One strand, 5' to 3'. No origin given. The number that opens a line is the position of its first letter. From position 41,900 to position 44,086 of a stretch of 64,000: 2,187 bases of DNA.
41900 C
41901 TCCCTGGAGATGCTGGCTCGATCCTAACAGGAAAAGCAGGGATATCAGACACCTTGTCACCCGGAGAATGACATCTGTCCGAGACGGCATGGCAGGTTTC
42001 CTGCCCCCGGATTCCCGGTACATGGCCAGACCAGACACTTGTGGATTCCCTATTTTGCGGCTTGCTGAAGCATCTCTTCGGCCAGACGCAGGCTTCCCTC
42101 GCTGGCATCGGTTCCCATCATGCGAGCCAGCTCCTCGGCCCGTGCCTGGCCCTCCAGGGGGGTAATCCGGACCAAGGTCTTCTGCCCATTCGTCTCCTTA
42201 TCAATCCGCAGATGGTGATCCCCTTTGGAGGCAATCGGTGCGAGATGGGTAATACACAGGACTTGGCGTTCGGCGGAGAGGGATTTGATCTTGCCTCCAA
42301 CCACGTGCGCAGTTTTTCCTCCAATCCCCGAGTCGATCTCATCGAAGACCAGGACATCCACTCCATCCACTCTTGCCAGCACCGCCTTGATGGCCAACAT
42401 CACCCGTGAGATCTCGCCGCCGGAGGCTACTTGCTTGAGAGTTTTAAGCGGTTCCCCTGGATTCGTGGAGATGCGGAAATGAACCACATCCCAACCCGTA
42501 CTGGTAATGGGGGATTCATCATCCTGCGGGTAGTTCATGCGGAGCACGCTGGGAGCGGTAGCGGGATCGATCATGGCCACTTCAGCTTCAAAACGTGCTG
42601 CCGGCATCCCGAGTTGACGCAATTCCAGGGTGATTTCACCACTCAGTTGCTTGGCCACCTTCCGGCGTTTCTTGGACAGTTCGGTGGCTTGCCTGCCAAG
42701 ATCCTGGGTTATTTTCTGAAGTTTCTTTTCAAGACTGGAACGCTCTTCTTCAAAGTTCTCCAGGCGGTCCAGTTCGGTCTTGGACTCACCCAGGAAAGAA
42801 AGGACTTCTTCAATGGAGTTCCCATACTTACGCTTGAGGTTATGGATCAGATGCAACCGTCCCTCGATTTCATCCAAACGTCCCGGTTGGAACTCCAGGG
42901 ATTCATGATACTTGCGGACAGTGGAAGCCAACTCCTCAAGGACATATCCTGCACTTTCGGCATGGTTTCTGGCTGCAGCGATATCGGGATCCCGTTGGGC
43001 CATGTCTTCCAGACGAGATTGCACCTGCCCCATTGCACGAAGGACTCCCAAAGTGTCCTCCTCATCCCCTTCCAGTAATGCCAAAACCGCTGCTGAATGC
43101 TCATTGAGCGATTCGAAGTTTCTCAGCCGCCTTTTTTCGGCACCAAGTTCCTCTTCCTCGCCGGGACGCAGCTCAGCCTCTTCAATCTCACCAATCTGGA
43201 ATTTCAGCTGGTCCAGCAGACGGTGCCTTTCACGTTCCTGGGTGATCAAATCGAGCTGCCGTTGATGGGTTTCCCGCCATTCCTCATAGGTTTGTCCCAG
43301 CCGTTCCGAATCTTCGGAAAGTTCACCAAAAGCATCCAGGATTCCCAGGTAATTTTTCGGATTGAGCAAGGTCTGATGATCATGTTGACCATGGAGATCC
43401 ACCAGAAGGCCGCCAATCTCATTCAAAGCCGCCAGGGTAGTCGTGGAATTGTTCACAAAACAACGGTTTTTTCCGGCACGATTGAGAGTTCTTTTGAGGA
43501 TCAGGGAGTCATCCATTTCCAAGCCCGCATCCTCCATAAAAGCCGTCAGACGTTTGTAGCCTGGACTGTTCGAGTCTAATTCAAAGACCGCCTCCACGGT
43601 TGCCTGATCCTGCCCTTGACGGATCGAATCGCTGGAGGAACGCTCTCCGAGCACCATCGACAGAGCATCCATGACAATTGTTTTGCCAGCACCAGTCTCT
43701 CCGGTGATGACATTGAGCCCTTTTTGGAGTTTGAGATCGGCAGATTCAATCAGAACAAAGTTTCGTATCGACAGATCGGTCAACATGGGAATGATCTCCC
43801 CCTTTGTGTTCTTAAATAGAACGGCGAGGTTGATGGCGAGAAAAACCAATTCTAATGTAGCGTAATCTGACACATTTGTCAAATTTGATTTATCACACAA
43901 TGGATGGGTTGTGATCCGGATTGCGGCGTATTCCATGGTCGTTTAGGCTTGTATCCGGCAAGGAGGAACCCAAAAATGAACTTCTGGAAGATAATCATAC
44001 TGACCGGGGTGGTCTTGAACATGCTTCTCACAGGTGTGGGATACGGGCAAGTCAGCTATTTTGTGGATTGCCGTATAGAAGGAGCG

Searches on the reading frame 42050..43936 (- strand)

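Call 62: search_protein_families(library=pfam, proteins=[window:42050-43936:-], max_evalue=0.00001)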
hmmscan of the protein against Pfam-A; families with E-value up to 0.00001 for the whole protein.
window:42050-43936:- (628 aa): 3 families
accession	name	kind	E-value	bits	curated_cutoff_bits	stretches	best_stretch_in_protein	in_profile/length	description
PF02463.25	SMC_N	-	5.9e-20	72.1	40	1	52-586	2-219/220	RecF/RecN/SMC N terminal domain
PF13476.12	AAA_23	-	2.7e-14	54.7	27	1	55-412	2-199/201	AAA domain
PF13175.12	AAA_15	-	9.8e-07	29.1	32.1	0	51-115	1-55/374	AAA ATPase domain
